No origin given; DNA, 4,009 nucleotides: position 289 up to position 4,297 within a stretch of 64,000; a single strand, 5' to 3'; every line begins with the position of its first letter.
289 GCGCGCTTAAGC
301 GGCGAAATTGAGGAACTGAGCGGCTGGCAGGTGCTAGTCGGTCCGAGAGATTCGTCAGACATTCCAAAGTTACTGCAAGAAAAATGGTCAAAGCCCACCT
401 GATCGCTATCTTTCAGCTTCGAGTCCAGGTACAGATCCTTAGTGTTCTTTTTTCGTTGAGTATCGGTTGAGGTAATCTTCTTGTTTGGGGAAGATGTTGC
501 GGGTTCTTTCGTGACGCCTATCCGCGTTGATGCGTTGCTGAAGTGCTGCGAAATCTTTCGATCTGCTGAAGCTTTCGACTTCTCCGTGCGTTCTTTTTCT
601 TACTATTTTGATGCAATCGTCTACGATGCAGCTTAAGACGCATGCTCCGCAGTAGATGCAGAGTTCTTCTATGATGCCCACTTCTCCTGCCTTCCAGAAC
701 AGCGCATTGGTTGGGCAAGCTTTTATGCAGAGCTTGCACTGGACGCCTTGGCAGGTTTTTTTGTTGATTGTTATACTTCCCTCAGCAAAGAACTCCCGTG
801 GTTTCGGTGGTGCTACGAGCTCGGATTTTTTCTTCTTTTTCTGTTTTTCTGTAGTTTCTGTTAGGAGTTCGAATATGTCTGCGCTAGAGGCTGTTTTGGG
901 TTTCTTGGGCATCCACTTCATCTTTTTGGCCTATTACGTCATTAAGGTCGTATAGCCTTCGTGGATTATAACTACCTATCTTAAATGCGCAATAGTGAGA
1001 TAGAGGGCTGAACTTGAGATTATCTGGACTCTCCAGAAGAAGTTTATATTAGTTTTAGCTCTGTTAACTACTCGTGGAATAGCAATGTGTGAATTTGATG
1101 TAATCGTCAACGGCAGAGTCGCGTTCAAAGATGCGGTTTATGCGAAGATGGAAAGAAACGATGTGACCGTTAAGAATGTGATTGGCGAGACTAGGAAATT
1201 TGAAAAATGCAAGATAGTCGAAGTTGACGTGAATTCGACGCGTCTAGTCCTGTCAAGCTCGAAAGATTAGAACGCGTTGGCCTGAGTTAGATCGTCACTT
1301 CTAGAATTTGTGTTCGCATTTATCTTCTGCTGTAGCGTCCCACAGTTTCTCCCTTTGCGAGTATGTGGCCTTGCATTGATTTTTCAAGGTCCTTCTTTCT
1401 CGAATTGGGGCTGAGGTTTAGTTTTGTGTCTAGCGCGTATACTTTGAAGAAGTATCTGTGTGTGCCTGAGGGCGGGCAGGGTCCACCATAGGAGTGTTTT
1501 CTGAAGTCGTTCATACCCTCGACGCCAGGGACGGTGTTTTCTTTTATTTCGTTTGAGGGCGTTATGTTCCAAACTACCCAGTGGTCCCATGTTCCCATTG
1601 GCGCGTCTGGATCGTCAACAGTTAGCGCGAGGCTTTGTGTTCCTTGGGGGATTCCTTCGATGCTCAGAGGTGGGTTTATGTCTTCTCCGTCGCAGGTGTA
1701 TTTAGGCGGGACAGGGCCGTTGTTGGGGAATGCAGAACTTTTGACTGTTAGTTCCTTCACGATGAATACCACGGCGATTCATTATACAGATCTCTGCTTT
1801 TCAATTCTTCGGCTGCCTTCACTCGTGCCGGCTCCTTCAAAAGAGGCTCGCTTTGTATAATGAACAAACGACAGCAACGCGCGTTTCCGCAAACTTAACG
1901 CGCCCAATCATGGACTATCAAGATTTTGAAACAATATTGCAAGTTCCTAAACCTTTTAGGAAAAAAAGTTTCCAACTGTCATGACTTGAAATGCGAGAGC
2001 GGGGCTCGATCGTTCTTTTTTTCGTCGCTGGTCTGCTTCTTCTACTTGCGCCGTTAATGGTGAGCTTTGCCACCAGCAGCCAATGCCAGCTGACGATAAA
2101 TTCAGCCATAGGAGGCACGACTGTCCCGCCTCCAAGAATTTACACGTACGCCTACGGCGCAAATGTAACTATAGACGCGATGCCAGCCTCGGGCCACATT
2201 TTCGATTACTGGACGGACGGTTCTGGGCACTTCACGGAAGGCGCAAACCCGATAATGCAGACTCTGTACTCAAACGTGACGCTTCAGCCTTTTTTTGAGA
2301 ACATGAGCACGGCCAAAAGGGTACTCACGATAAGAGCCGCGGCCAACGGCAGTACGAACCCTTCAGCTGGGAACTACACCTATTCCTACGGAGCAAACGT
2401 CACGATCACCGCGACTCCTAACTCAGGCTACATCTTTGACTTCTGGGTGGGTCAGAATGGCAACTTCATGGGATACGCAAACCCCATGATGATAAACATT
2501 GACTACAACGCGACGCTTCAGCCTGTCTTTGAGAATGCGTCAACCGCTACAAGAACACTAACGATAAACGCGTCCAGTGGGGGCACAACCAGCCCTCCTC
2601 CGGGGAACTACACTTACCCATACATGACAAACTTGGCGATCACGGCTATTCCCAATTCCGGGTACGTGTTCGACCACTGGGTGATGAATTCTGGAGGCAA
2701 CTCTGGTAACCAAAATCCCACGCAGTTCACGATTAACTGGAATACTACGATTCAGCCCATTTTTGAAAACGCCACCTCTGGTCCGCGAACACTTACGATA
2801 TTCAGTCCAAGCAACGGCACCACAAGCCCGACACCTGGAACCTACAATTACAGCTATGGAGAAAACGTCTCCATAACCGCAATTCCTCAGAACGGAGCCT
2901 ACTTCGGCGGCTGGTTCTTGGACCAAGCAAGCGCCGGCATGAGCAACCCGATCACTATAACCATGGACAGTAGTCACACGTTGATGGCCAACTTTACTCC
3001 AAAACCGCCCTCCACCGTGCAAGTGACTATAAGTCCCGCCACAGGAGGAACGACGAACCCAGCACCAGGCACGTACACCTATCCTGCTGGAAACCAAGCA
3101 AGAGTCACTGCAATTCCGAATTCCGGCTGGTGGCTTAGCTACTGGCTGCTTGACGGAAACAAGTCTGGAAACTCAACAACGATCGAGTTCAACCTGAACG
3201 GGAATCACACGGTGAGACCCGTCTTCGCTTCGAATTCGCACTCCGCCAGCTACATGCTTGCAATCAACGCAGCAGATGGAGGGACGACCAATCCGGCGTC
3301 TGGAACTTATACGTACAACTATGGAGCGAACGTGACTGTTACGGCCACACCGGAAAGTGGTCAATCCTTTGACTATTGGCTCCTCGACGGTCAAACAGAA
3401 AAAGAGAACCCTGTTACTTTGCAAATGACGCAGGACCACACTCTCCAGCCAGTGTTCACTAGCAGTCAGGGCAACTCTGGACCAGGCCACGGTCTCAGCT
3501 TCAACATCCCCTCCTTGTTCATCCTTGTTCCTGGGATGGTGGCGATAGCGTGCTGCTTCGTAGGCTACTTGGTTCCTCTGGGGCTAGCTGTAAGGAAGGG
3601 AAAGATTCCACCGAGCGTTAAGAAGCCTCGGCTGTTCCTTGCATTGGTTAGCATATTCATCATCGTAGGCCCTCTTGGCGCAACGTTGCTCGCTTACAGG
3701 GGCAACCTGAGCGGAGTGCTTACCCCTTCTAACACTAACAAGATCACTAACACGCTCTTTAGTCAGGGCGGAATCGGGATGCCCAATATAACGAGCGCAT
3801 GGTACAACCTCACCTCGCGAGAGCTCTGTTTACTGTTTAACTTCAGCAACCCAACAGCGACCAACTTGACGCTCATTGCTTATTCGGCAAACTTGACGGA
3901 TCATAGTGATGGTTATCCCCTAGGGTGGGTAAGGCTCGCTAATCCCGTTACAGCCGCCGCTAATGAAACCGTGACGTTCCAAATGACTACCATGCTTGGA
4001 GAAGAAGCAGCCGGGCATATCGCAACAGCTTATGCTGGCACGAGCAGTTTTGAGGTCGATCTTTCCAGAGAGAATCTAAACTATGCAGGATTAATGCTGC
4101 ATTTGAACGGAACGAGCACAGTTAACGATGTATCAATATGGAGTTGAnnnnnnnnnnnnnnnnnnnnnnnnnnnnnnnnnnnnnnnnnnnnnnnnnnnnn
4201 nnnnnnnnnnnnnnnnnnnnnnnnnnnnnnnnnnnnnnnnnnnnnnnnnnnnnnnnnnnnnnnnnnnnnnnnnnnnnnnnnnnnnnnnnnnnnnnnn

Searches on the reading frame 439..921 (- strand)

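Call 80: search_protein_families(library=pfam, proteins=[window:439-921:-], max_evalue=0.00001)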
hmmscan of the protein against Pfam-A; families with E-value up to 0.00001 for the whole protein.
window:439-921:- (160 aa): 2 families
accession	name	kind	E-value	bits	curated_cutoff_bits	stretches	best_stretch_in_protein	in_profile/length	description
PF00037.32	Fer4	-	6.2e-08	32.6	21.1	0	60-74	9-23/24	4Fe-4S binding domain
PF12838.12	Fer4_7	-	9.3e-07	29.7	27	0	60-100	3-50/52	4Fe-4S dicluster domain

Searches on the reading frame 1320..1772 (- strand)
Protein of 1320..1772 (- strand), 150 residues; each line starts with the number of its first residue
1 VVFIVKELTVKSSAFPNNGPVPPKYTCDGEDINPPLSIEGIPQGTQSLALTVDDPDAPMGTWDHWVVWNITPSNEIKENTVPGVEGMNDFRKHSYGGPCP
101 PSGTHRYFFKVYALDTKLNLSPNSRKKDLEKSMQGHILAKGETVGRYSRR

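Call 80: search_protein_families(library=pfam, proteins=[window:1320-1772:-], max_evalue=0.00001)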
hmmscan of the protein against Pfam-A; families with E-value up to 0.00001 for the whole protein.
window:1320-1772:- (150 aa): 1 family
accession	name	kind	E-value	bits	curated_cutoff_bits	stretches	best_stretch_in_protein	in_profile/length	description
PF01161.25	PBP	-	1.3e-42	145.8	24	1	21-147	2-135/135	Phosphatidylethanolamine-binding protein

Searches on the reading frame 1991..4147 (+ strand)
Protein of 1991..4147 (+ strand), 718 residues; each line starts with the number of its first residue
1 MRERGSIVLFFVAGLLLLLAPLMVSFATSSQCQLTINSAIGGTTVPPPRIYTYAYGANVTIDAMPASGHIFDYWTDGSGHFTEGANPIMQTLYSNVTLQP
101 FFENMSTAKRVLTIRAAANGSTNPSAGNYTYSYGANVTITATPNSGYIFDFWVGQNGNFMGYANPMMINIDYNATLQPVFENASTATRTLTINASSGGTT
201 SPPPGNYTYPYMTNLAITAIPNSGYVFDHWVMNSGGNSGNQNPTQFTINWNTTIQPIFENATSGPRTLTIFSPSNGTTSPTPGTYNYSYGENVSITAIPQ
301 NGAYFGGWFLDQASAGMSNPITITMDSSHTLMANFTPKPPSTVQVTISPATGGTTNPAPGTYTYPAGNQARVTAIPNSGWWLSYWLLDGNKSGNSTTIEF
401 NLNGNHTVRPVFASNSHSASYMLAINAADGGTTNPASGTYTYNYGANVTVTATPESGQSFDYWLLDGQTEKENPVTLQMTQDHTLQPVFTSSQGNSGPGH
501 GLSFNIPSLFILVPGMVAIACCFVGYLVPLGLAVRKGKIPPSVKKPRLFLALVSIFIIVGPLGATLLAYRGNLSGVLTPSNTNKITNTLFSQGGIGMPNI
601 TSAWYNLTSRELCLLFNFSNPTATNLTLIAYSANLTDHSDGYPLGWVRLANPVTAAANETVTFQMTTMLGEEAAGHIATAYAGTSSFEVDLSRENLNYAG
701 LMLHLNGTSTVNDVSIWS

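Call 10: search_protein_families(library=ncbifam, proteins=[window:1991-4147:+], max_evalue=0.00001)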
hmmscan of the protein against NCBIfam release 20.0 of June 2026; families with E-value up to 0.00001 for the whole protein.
window:1991-4147:+ (718 aa): 0 families

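Call 80: search_protein_families(library=pfam, proteins=[window:1991-4147:+], max_evalue=0.00001)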
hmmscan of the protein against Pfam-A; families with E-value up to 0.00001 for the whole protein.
window:1991-4147:+ (718 aa): 2 families
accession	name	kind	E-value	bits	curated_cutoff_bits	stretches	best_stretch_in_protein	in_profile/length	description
PF18998.6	Flg_new_2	-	2.4e-58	194.5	23.6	6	421-491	1-71/73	Divergent InlB B-repeat domain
PF09479.16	Flg_new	-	1.8e-10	41.2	27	0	274-333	7-64/65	Listeria-Bacteroides repeat domain (List_Bact_rpt)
